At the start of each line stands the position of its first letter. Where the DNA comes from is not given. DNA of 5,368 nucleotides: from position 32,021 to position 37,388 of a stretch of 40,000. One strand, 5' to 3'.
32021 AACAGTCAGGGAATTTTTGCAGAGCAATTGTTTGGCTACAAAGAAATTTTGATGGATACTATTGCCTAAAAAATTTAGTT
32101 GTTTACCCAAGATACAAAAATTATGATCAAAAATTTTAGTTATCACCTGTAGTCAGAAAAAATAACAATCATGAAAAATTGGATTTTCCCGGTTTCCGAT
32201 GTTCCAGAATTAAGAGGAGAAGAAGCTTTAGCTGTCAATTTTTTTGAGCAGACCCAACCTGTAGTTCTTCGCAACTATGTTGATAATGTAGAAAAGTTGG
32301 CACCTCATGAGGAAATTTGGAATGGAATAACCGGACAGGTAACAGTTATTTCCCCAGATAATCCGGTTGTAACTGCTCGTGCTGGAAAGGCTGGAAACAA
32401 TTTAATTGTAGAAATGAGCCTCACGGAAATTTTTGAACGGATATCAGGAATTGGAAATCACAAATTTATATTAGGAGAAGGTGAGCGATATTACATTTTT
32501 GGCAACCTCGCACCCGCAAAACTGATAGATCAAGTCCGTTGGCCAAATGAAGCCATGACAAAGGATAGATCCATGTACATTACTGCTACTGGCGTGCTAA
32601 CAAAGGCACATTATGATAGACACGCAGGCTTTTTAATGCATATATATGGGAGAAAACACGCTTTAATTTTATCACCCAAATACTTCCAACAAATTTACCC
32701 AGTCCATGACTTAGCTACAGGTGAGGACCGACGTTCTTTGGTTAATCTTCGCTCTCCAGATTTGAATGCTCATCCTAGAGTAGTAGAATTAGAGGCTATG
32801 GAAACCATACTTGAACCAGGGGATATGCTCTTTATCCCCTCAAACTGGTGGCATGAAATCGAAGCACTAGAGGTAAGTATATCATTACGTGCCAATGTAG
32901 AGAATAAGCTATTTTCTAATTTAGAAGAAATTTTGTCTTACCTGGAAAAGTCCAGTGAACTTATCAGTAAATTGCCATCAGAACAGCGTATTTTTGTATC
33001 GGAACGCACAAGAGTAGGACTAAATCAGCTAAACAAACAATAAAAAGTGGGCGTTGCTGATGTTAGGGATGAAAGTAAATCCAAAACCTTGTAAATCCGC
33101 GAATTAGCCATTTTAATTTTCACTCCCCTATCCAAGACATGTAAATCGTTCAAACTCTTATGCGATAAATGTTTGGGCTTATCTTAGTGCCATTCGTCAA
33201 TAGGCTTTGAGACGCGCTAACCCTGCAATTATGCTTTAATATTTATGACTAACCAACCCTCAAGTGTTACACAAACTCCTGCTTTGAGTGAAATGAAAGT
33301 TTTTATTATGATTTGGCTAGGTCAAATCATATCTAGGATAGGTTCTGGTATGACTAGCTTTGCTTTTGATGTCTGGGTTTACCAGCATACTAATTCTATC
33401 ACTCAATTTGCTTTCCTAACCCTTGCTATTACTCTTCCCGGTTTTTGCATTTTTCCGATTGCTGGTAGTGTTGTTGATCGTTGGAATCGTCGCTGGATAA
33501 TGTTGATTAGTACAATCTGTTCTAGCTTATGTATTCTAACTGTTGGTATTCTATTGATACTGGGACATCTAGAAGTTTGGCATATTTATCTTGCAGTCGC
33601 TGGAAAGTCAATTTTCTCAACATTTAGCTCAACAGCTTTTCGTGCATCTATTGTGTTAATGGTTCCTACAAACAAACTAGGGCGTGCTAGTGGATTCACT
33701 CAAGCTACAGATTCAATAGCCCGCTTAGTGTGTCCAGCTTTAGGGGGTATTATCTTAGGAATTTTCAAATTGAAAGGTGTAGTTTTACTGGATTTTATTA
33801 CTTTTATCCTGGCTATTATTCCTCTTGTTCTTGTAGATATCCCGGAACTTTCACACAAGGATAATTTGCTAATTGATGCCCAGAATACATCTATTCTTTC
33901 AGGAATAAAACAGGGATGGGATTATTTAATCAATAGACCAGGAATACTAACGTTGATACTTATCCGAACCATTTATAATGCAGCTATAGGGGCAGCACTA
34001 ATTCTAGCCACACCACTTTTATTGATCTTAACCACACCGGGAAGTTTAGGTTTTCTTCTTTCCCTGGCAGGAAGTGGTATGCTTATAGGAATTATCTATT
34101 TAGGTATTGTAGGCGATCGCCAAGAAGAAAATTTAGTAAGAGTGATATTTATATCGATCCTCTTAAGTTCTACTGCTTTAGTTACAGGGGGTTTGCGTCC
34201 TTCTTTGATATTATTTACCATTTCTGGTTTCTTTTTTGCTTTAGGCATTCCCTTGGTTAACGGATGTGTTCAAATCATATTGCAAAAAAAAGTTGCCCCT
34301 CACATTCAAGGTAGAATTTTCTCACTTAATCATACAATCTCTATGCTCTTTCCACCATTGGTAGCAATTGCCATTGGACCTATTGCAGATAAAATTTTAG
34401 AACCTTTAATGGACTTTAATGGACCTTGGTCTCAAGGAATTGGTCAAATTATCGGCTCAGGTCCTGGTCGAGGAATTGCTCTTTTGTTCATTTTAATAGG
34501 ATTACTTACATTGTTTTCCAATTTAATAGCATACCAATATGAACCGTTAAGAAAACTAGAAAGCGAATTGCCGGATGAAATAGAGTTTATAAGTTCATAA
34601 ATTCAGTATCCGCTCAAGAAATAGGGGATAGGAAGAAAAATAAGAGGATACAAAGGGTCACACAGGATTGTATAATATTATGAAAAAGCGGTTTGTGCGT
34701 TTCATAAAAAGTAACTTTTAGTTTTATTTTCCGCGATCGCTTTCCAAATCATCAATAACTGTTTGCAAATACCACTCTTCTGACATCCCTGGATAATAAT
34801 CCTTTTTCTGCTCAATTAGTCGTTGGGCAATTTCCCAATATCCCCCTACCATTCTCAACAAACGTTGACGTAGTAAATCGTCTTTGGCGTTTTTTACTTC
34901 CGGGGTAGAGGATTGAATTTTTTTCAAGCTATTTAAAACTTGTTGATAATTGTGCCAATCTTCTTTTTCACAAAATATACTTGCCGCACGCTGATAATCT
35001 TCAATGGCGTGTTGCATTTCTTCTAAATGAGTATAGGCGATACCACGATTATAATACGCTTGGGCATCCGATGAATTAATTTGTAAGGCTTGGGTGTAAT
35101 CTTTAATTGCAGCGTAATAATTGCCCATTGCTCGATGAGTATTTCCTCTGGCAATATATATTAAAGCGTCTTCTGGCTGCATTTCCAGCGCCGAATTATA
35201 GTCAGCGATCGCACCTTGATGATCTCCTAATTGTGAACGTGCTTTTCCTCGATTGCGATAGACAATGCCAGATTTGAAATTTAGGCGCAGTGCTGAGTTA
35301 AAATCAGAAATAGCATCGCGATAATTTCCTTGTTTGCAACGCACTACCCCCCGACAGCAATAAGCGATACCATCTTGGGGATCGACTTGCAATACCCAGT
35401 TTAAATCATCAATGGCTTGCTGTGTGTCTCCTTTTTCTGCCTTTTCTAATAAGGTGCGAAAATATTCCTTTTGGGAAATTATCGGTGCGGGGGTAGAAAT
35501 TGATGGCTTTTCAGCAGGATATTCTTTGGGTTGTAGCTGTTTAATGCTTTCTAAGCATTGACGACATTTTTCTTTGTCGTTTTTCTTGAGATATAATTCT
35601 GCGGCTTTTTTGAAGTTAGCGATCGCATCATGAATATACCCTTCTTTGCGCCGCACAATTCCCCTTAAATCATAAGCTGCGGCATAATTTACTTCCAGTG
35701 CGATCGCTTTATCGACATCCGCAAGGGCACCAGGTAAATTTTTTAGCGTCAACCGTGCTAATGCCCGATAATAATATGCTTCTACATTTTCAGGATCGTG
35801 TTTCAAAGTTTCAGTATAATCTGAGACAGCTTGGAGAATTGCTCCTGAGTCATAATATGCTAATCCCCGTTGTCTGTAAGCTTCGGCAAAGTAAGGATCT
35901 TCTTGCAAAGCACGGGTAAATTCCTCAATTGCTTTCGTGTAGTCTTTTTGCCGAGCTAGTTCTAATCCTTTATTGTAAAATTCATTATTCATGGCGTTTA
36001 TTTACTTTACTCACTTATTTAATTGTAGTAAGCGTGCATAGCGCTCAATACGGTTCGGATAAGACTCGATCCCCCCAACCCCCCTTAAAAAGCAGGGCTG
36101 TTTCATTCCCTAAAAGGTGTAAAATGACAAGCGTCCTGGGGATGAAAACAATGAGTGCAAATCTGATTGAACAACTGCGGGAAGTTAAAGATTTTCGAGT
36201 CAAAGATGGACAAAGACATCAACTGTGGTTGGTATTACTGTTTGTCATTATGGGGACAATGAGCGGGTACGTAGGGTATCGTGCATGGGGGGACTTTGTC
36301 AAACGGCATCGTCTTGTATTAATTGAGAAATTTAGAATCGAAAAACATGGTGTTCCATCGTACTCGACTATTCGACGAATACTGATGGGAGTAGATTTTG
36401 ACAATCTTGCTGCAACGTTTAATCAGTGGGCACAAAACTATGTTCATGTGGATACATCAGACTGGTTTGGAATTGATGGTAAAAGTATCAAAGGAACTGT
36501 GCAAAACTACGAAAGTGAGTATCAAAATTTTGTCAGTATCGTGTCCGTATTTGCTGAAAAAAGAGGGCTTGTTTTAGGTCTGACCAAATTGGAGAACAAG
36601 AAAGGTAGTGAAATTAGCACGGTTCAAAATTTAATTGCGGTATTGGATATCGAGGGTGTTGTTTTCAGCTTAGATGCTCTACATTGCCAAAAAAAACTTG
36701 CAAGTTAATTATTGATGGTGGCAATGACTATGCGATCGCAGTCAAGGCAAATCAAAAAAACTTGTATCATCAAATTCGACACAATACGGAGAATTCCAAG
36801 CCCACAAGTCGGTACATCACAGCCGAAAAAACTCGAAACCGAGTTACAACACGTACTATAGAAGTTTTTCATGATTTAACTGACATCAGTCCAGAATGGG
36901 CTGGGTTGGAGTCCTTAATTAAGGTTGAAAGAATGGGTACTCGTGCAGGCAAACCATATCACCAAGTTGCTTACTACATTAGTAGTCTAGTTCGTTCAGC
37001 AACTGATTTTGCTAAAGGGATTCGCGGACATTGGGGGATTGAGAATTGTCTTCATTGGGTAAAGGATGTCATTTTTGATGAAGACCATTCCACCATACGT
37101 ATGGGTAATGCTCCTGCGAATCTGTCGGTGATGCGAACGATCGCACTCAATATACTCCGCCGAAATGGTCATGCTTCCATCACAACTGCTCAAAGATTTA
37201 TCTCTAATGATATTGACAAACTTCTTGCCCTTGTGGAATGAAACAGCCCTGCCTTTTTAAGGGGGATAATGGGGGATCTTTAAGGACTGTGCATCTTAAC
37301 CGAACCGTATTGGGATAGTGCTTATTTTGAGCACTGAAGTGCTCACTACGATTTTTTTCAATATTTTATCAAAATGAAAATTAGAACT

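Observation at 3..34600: Orphan FAAL-PKS-NRPS lipopeptide cluster that uses one luciferase-like monooxygenase (LLM) domain family three times, each inside a different host context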

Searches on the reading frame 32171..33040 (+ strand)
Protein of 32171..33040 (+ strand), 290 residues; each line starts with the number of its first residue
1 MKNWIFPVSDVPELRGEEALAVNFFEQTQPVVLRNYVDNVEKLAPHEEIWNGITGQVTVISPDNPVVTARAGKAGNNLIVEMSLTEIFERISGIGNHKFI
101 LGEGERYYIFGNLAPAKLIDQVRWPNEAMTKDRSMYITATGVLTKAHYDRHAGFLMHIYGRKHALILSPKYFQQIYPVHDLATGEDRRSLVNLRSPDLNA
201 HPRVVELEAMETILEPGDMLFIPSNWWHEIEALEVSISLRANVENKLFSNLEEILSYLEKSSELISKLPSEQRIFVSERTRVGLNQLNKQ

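Call 7: search_protein_families(library=pfam, proteins=[window:32171-33040:+], max_evalue=0.001)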
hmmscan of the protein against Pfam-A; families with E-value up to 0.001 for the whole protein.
window:32171-33040:+ (290 aa): 3 families
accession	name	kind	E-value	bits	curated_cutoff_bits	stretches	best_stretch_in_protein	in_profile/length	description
PF13621.12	Cupin_8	-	2.3e-24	87.1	27.4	1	23-239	8-242/252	Cupin-like domain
PF08007.18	JmjC_2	-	2.8e-10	40.2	22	1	132-241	25-117/127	JmjC domain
PF07883.17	Cupin_2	-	0.00083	19.5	27.2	0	207-232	33-58/70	Cupin domain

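Call 22: search_protein_families(library=ncbifam, proteins=[window:32171-33040:+], max_evalue=0.00001)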
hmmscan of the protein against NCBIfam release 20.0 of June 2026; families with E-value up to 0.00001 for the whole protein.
window:32171-33040:+ (290 aa): 0 families

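Call 52: search_dna_similar(query=window:32171-33040:+, collection=plasmids, mode=protein, max_rows=15, max_evalue=1e-10)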
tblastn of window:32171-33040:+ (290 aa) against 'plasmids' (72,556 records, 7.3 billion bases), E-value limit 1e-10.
Records with a match: 4; places in all: 4; records where one place covers at least 80% of the query: 0.
Best place of each record, by identity: <60% 4.
By first word of the organism name: Gloeothece 1; Aulosira 1; Eleftheria 1; Nocardia 1.
By predicted mobility (MOB-suite, as given by PLSDB): non-mobilizable 3; conjugative 1.
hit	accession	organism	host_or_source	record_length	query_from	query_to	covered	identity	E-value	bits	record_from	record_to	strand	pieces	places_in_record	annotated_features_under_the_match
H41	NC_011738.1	Gloeothece citriformis PCC 7424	-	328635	132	261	45%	33.1%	8e-13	76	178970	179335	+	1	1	cupin-like domain-containing protein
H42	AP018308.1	Aulosira laxa NIES-50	-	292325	134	269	47%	30.1%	3e-11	71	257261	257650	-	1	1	hypothetical protein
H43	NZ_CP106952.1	Eleftheria terrae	soil sample,soil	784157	104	239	47%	29.6%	6e-12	73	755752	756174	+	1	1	cupin-like domain-containing protein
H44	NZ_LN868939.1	Nocardia farcinica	not known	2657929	130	248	41%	30.3%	3e-12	74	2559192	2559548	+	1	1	none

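Call 53: search_solved_structures(query=window:32171-33040:+, max_evalue=0.01)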
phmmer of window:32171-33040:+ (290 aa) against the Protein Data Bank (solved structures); distinct sequences matched with E-value up to 0.01: 38.
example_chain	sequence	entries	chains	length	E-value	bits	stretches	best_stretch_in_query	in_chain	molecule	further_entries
3kcx_A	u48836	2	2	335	5e-17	65.4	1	135-234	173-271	Hypoxia-inducible factor 1-alpha inhibitor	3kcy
6h9j_A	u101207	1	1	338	5.2e-17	65.4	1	135-234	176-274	Hypoxia-inducible factor 1-alpha inhibitor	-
1iz3_A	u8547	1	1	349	5.7e-17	65.2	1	135-234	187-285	FIH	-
1h2k_A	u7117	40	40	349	5.8e-17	65.2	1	135-234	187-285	FACTOR INHIBITING HIF1 | HYPOXIA-INDUCIBLE FACTOR 1-ALPHA INHIBITOR | Hypoxia-inducible factor 1 alpha inhibitor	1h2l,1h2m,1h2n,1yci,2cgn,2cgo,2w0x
5op8_A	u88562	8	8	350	5.8e-17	65.2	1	135-234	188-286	Hypoxia-inducible factor 1-alpha inhibitor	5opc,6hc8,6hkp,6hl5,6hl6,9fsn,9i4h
5op6_A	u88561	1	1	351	5.9e-17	65.2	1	135-234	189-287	Hypoxia-inducible factor 1-alpha inhibitor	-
1mze_A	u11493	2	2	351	5.9e-17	65.2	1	135-234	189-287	factor inhibiting HIF1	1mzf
2y0i_A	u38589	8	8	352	5.9e-17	65.2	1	135-234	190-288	HYPOXIA-INDUCIBLE FACTOR 1-ALPHA INHIBITOR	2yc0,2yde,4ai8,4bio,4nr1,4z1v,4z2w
2xum_A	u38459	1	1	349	8.2e-17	64.7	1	135-234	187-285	HYPOXIA-INDUCIBLE FACTOR 1-ALPHA INHIBITOR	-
5jwk_A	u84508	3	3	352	2.2e-16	63.4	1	135-234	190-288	Hypoxia-inducible factor 1-alpha inhibitor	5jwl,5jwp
3d8c_A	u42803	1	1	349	5.4e-16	62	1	135-234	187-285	Hypoxia-inducible factor 1 alpha inhibitor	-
2ilm_A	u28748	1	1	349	7.5e-16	61.6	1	135-234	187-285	Hypoxia-inducible factor 1 alpha inhibitor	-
6f4m_A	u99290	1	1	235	8.3e-14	54.9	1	139-239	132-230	JmjC domain-containing protein 5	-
6f4p_A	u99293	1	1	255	9.8e-14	54.6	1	139-239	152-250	JmjC domain-containing protein 5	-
6f4q_A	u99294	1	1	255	1e-13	54.6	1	139-239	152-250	JmjC domain-containing protein 5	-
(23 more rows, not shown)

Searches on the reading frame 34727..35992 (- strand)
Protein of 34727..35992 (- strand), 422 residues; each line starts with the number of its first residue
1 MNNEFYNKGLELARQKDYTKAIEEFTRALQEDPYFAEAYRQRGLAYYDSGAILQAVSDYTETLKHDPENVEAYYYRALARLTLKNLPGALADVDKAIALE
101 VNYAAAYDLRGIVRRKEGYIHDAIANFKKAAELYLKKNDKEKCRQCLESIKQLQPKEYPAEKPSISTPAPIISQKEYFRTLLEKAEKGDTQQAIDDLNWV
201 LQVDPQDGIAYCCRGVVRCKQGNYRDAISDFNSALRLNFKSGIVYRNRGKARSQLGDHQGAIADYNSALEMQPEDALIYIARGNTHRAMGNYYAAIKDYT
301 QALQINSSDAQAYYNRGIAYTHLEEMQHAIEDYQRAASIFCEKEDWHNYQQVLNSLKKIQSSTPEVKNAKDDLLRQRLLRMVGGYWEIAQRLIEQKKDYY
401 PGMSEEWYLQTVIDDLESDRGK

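Call 7: search_protein_families(library=pfam, proteins=[window:34727-35992:-], max_evalue=0.001)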
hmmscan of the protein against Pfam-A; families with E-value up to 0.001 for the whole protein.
window:34727-35992:- (422 aa): 20 families
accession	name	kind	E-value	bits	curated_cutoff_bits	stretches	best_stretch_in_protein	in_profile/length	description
PF00515.34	TPR_1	-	3.5e-50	166.3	27.8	6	276-308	1-33/34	Tetratricopeptide repeat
PF07719.23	TPR_2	-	3e-43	142.8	27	5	276-307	1-32/34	Tetratricopeptide repeat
PF13414.12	TPR_11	-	3.5e-36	123.1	26.8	4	283-320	1-38/42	TPR repeat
PF13432.12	TPR_16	-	7.1e-30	103.5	32.7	4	281-337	2-58/65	Tetratricopeptide repeat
PF13371.12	TPR_9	-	1.7e-27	95.7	35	2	13-78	6-71/73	Tetratricopeptide repeat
PF13181.12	TPR_8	-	5.2e-24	82.8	25.7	1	278-308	3-33/34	Tetratricopeptide repeat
PF13431.12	TPR_17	-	3.6e-21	74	24.4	0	59-90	2-33/34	Tetratricopeptide repeat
PF13424.12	TPR_12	-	2.3e-18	66.6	30.1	2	210-273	5-76/77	Tetratricopeptide repeat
PF13428.12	TPR_14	-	4.5e-16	58.2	23.5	0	245-283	4-42/44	Tetratricopeptide repeat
PF14559.12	TPR_19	-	2.4e-14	53.9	25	0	13-50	2-39/68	Tetratricopeptide repeat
PF23914.1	TPR_CcmH_CycH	-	5.2e-09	36.6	42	0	174-237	87-150/158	Cytochrome c-type biogenesis protein H TPR domain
PF13174.12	TPR_6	-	3.3e-07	30.9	26.3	0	129-156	5-32/33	Tetratricopeptide repeat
PF25063.1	ARM_TT21_C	-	4.2e-07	30.5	35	0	244-358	67-177/209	Tetratricopeptide repeat protein 21 C-terminal ARM domain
PF10516.15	SHNi-TPR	-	8e-07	28.9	21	0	220-237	13-30/38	SHNi-TPR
PF25575.1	TPR_BSK1_C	-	1.6e-06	28.4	42.2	0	290-341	56-108/118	Serine/threonine-protein kinase BSK1-like, TPR repeats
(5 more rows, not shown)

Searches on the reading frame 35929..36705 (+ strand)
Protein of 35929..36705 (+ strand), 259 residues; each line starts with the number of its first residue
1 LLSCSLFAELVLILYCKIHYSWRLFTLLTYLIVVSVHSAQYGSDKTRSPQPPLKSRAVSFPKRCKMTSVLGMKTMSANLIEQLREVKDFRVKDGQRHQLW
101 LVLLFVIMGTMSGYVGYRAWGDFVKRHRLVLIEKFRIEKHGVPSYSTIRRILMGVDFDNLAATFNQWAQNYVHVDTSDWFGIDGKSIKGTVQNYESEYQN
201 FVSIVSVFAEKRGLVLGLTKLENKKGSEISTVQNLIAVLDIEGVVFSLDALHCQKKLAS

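Call 7: search_protein_families(library=pfam, proteins=[window:35929-36705:+], max_evalue=0.001)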
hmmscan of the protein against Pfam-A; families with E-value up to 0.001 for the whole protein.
window:35929-36705:+ (259 aa): 1 family
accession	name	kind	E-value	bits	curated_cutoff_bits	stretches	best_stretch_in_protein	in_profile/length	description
PF13808.11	DDE_Tnp_1_assoc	-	7.2e-19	68.1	32.3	1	81-168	2-88/88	DDE_Tnp_1-associated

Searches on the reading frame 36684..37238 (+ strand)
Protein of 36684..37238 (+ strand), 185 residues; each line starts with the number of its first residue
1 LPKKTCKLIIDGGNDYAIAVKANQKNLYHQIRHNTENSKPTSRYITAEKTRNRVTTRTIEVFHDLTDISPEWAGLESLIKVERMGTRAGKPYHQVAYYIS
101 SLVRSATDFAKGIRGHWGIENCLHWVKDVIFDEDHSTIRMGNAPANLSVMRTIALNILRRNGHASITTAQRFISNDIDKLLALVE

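Call 7: search_protein_families(library=pfam, proteins=[window:36684-37238:+], max_evalue=0.001)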
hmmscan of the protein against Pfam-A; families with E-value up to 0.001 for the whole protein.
window:36684-37238:+ (185 aa): 1 family
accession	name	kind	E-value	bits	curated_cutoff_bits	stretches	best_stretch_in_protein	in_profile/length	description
PF01609.27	DDE_Tnp_1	-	1.2e-09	38.7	23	1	10-157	96-200/200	Transposase DDE domain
